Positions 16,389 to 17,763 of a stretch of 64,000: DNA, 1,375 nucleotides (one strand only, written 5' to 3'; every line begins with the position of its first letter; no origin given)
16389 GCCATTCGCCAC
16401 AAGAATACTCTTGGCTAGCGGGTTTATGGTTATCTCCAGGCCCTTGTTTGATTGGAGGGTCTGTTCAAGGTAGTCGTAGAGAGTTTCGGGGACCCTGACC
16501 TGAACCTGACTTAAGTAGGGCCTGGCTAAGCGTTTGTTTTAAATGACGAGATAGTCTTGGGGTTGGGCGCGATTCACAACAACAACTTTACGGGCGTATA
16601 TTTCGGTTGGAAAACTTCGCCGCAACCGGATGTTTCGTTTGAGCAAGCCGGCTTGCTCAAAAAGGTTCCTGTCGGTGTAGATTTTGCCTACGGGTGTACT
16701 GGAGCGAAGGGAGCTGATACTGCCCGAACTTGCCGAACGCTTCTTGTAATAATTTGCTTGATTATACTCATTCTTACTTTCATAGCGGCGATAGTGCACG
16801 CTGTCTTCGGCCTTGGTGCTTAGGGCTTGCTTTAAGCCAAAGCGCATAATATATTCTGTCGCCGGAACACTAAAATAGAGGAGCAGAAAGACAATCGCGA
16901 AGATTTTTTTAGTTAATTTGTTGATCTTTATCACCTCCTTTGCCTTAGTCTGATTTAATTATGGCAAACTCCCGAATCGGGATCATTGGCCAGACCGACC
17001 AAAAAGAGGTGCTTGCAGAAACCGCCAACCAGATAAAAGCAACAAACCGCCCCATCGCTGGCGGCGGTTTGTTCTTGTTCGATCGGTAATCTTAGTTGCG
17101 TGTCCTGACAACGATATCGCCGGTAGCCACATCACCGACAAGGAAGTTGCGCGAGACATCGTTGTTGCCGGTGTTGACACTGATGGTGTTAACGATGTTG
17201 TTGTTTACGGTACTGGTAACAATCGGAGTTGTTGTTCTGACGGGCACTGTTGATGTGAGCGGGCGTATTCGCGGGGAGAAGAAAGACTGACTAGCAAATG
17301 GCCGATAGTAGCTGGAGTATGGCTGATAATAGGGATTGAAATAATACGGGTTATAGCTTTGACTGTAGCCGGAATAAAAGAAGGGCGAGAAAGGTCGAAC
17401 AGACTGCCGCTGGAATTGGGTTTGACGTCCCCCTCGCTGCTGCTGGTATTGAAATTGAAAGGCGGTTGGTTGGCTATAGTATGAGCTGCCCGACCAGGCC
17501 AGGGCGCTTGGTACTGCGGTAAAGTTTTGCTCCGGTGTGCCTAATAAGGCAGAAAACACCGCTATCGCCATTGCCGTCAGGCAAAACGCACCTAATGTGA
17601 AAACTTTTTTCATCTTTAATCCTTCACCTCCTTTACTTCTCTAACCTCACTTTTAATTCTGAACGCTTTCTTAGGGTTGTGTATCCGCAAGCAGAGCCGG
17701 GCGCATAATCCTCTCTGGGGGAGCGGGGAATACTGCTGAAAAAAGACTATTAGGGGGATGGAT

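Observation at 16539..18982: Tandem cluster of secreted low-complexity proteins sharing a novel C-terminal motif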

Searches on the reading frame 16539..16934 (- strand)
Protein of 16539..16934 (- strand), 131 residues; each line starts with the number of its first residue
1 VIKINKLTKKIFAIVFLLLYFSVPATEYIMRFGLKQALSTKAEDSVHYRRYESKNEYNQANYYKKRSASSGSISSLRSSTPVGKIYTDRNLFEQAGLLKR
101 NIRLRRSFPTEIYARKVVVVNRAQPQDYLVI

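Call 3: search_protein_families(library=pfam, proteins=[window:16539-16934:-], max_evalue=10)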
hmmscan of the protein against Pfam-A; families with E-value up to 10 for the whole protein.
window:16539-16934:- (131 aa): 0 families

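Call 4: search_protein_families(library=ncbifam, proteins=[window:16539-16934:-], max_evalue=10)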
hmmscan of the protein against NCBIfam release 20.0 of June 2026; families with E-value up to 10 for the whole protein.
window:16539-16934:- (131 aa): 1 family
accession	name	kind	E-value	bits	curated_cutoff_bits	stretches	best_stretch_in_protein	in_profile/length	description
NF047982.1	T4SS_WalE1_fam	subfamily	0.12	11.3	90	1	50-114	296-360/486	actin-bundling T4SS effector WalE1 family protein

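Call 17: search_protein_families(library=phrogs, proteins=[window:16539-16934:-], max_evalue=1)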
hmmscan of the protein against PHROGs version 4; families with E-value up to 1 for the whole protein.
window:16539-16934:- (131 aa): 1 family
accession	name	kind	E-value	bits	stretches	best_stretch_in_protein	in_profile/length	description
phrog_8470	-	unknown function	0.026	14.3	1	10-56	254-292/567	-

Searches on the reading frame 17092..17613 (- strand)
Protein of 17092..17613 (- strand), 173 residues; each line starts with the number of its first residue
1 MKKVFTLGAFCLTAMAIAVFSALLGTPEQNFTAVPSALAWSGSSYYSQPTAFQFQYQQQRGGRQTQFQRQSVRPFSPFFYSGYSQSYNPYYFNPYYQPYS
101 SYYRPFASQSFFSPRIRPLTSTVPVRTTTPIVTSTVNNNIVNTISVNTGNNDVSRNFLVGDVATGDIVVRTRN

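Call 3: search_protein_families(library=pfam, proteins=[window:17092-17613:-], max_evalue=10)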
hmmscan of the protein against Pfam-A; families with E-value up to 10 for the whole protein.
window:17092-17613:- (173 aa): 1 family
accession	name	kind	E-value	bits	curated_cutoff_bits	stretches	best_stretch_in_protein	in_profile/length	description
PF23710.1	DUF7155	-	0.0046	17.6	27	1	4-43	5-43/90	Family of unknown function (DUF7155)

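Call 4: search_protein_families(library=ncbifam, proteins=[window:17092-17613:-], max_evalue=10)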
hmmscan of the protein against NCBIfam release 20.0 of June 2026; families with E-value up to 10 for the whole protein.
window:17092-17613:- (173 aa): 0 families

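Call 12: find_homologous_proteins(query=window:17092-17613:-, max_evalue=1)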
Query window:17092-17613:- (173 aa): 1 proteins with E <= 1 among 58 candidates.
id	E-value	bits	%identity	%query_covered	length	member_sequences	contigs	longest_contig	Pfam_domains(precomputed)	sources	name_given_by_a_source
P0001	9.9e-108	375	100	100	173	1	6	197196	-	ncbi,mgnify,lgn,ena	ncbi:MAG: hypothetical protein AAB360_01050 [Patescibacteria group bacterium]|mgnify:CR=1 FL=1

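Call 17: search_protein_families(library=phrogs, proteins=[window:17092-17613:-], max_evalue=1)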
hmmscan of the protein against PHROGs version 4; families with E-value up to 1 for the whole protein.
window:17092-17613:- (173 aa): 1 family
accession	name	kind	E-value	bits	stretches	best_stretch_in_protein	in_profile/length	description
phrog_9054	-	unknown function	0.14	12.8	1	1-16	4-19/37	-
